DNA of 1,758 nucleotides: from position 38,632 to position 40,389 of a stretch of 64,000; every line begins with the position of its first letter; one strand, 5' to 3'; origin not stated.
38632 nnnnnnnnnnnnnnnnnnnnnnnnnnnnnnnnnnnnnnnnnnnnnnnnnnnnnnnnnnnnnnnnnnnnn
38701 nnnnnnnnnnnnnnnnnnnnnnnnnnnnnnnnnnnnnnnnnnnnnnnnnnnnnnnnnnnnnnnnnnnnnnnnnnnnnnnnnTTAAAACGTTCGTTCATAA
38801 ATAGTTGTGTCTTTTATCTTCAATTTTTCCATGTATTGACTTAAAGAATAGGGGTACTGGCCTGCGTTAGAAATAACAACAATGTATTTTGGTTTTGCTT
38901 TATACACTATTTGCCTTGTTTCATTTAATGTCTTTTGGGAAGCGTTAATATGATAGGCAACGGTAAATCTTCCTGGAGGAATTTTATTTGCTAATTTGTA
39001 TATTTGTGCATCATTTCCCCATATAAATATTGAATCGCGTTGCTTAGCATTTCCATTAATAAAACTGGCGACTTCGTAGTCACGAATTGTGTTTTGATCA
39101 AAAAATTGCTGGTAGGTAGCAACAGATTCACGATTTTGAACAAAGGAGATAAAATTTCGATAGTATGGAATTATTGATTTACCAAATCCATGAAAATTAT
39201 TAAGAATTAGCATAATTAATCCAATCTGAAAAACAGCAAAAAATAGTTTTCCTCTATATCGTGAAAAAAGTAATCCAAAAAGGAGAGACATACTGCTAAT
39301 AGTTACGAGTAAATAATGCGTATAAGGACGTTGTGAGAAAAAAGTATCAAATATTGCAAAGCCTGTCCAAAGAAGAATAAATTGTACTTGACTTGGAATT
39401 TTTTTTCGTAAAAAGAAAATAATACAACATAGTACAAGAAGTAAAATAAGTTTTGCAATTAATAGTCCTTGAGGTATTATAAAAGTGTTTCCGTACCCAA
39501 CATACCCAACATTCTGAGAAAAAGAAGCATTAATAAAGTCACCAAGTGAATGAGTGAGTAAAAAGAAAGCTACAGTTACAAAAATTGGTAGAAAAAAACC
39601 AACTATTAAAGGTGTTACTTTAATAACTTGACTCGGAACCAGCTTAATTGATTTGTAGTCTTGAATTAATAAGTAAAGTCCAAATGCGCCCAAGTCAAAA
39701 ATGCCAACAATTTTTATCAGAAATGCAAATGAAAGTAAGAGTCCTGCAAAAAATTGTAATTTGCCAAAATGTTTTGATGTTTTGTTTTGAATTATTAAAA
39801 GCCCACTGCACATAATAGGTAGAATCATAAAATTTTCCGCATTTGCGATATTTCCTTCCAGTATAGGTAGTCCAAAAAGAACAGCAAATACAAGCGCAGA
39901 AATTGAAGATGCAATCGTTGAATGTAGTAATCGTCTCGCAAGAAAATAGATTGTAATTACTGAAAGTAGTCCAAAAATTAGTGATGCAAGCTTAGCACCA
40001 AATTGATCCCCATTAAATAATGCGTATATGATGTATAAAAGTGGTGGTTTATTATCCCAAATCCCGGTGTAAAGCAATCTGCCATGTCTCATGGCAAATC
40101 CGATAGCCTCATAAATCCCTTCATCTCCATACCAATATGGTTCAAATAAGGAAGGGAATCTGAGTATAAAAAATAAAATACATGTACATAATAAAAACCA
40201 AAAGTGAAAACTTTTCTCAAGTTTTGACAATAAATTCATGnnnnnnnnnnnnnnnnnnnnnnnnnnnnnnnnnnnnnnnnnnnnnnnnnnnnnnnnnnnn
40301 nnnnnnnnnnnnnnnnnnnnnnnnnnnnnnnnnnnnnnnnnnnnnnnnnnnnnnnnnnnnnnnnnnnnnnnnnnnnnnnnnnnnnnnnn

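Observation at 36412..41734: Envelope glycan module: DPPR-synthase-like UbiA plus MraY/WecA-type transferase plus GT-C mannosyl/arabinosyl-transferase-like plus processive GT2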

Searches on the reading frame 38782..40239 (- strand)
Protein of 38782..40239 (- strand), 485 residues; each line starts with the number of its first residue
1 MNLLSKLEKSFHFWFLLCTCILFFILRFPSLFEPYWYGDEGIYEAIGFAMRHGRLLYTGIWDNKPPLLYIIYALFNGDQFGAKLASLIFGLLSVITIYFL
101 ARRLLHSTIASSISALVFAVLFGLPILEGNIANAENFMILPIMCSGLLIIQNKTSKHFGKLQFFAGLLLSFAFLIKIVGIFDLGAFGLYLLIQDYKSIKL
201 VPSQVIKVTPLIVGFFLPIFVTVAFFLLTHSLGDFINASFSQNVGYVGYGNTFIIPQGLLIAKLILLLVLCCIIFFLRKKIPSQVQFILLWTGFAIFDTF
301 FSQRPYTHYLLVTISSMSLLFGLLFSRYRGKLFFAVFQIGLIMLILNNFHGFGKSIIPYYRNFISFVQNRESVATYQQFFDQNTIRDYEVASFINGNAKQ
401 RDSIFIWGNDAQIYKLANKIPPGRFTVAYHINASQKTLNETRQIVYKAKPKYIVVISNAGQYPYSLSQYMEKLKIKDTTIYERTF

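Call 4: search_protein_families(library=pfam, proteins=[window:38782-40239:-], max_evalue=0.01)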
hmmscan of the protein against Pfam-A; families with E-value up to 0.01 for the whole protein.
window:38782-40239:- (485 aa): 3 families
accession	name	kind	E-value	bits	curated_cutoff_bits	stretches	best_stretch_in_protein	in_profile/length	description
PF13231.12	PMT_2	-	2e-09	38.3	26.1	1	68-199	10-137/160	Dolichyl-phosphate-mannose-protein mannosyltransferase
PF02366.24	PMT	-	1e-06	28.9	22.7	1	73-228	76-235/245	Dolichyl-phosphate-mannose-protein mannosyltransferase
PF21142.3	A2M_bMG2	-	0.0013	19.2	25.5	1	385-467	34-115/119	Bacterial alpha-2 macroglobulin MG2 domain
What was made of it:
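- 38782..40239 (-): GT-C glycosyltransferase (PMT_2/GT39-like, ArnT-like fold), 485 aa, with a C-terminal soluble domain. PMT_2 at 38.3 bits against a 26.1 cut-off (call 4).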

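Call 5: search_protein_families(library=ncbifam, proteins=[window:38782-40239:-], max_evalue=0.01)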
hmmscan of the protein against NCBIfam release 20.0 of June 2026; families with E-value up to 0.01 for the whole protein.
window:38782-40239:- (485 aa): 1 family
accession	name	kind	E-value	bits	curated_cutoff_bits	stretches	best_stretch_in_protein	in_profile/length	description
NF009784.2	PRK13279.1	equivalog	0.0013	17.4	567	1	71-176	72-179/539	lipid IV(A) 4-amino-4-deoxy-L-arabinosyltransferase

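Call 12: search_solved_structures(query=window:38782-40239:-, max_evalue=1, show_alignments=2)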
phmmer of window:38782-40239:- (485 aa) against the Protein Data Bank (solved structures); distinct sequences matched with E-value up to 1: 0.
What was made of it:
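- Tried and rejected: The GT-C has no PDB sequence hit (call 12).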

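Call 67: find_homologous_proteins(query=window:38782-40239:-, max_evalue=0.00001)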
Query window:38782-40239:- (485 aa): 1998 proteins with E <= 0.00001 among 8000 candidates; the best 120 are listed.
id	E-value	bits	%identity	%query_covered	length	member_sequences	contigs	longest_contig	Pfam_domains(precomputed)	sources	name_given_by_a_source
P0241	0.0e+0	1070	100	100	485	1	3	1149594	PF02366.25,PF13231.13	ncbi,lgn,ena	-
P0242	2.7e-154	533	52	100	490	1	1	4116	PF13231.13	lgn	-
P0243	1.6e-151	524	52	100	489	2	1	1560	PF27757.1,PF13231.13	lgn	-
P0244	6.8e-151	521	52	100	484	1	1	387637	PF02366.25,PF27757.1,PF13231.13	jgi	-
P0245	2.5e-150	520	51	100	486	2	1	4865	PF02366.25,PF27757.1,PF13231.13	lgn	-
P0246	1.2e-149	517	50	100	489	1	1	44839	PF02366.25,PF27757.1,PF13231.13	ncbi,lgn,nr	ncbi:MAG: glycosyltransferase family 39 protein [Patescibacteria group bacterium]|nr:glycosyltransfe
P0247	6.4e-149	515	50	100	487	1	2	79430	PF27757.1,PF13231.13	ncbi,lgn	-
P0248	7.3e-149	515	52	99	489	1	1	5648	PF02366.25,PF13231.13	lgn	-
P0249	1.1e-148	514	51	100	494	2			PF27757.1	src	-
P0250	4.2e-148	512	52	99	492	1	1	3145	PF02366.25,PF27757.1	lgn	-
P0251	3.2e-147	509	49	100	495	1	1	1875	-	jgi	jgi:hypothetical protein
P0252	3.4e-147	509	50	100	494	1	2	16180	PF02366.25,PF27757.1,PF13231.13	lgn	-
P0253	8.6e-147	508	50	100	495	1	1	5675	PF27757.1,PF13231.13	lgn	-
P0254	1.2e-146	507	49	100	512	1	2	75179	PF27757.1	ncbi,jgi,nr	ncbi:hypothetical protein C4559_06055 [Candidatus Microgenomates bacterium]|nr:MAG: hypothetical pro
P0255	1.5e-146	507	48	100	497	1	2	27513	PF13231.13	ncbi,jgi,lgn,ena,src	-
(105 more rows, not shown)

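Call 83: predict_structure(alignment_id=A3)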
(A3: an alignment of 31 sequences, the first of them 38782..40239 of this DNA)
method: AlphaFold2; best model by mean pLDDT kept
length: 485 residues; sequences in the alignment: 31
mean_pLDDT: 88.8   pTM: 0.88
mean pLDDT of the five models: 88.8, 88.6, 87.8, 87.5, 86.6
residues with pLDDT >= 90: 321; 70-90: 126; 50-70: 30; < 50: 8
segments of 3 or more residues with pLDDT < 50: 245-252
pLDDT, mean of each block of 10 residues (from residue 1): 83 96 92 75 93 94 91 91 91 97 95 97 76 80 96 82 97 90 95 90 91 97 96 88 52 59 90 95 95 92 75 93 92 93 84 74 93 87 87 95 93 93 92 90 94 87 88 94 89
secondary structure, 60 per line:
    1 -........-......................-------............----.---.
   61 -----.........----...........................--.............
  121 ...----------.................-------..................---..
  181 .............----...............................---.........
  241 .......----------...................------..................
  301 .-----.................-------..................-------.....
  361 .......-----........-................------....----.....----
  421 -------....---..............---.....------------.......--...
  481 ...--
elements in order: H2-9 H11-32 H40-51 H66-74 H79-105 H108-123 H134-150 H158-175 H179-193 H198-228 H232-247 H258-276 H283-301 H307-323 H331-348 H356-367 H373-380 H382-397 E404-407 H412-416 H428-431 H435-448 E452-456 E469-475 E478-483
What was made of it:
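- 38782..40239 (-): AlphaFold model pLDDT 88.8, pTM 0.88 (call 83).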

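Call 87: fold_search(model_id=the predicted structure, library=pdb)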
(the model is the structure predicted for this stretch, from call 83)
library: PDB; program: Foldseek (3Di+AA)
matches with E <= 10: 443; with E <= 0.001: 13
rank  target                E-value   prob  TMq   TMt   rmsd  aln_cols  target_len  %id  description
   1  5f15                  1.4e-06  1.00  0.57  0.52  10.1       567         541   15  Crystal Structure of ArnT from Cupriavidus metallidurans bound to Undecaprenyl phosphate (released 2016-02-17)
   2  7e9s_A                1.9e-06  1.00  0.47  0.29  14.1       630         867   12  Archaeal oligosaccharyltransferase AglB from Archaeoglobus fulgidus in complex with an inhibitory peptide and a dolich (released 2021-09-08)
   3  3waj                  2.2e-06  1.00  0.45  0.30  14.4       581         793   12  Crystal structure of the Archaeoglobus fulgidus oligosaccharyltransferase (O29867_ARCFU) complex with Zn and sulfate (released 2013-10-30)
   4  8b6l_I                4.8e-06  1.00  0.49  0.37  12.7       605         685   13  Subtomogram average of the human Sec61-TRAP-OSTA-translocon (released 2022-12-07)
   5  3wak                  1.7e-05  1.00  0.47  0.29  14.3       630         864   13  Crystal structure of the Archaeoglobus fulgidus oligosaccharyltransferase (O29867_ARCFU) in the apo form (released 2013-10-30)
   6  9n9j_I                2.0e-05  1.00  0.53  0.39  11.5       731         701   12  Structure of a GRP94 folding intermediate engaged with a CCDC134- and FKBP11-bound secretory translocon (released 2025-11-19)
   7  8age_A                3.0e-05  1.00  0.51  0.40  12.1       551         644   12  Structure of yeast oligosaccharylransferase complex with acceptor peptide bound (released 2022-12-07)
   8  8agc_A                4.9e-05  1.00  0.51  0.37  13.4       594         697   13  Structure of yeast oligosaccharylransferase complex with lipid-linked oligosaccharide and non-acceptor peptide bound (released 2022-12-07)
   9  8agb_A                5.5e-05  1.00  0.49  0.39  12.8       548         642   14  Structure of yeast oligosaccharylransferase complex with lipid-linked oligosaccharide bound (released 2022-12-07)
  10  7zli_A                6.8e-05  1.00  0.56  0.43  10.1       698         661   10  Cryo-EM structure of C-mannosyltransferase CeDPY19, in complex with Dol25-P-Man and bound to CMT2-Fab and anti-Fab nan (released 2023-01-11)
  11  9i5k_A                1.8e-04  1.00  0.44  0.44   9.2       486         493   15  Structure of the Chaetomium thermophilum Pmt4 homodimer (C2 symmetry) (released 2025-12-24)
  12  6c26_A                3.5e-04  1.00  0.48  0.38  13.9       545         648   14  The Cryo-EM structure of a eukaryotic oligosaccharyl transferase complex (released 2018-01-31)
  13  6p25_B                3.8e-04  1.00  0.37  0.27   4.5       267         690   17  Structure of S. cerevisiae protein O-mannosyltransferase Pmt1-Pmt2 complex bound to the sugar donor and a peptide acce (released 2019-07-10)
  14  3rce_A                1.2e-03  1.00  0.41  0.31  13.5       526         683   16  Bacterial oligosaccharyltransferase PglB (released 2011-06-15)
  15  6p25_A                1.2e-03  1.00  0.37  0.25   4.2       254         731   20  Structure of S. cerevisiae protein O-mannosyltransferase Pmt1-Pmt2 complex bound to the sugar donor and a peptide acce (released 2019-07-10)
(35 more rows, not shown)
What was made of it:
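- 38782..40239 (-): Foldseek best match is ArnT 5f15, followed by AglB/STT3/PMT (call 87).
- On GT-C glycosyltransferases (ArnT/PMT-like, GT-C_A): The fold matches ArnT, AglB, STT3, DPY19 and Pmt (call 87).
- Closest known: ArnT / ArnC lipid A aminoarabinose system. Same: The best structural match of the 485-aa GT-C is ArnT, an undecaprenyl-phosphate pentose transferase (call 87).
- Checked: The AlphaFold model has pLDDT 88.8, and its best fold match is ArnT (calls 83, 87).
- Pfam PMT_2 (call 4) and an ArnT-like fold (calls 83, 87).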
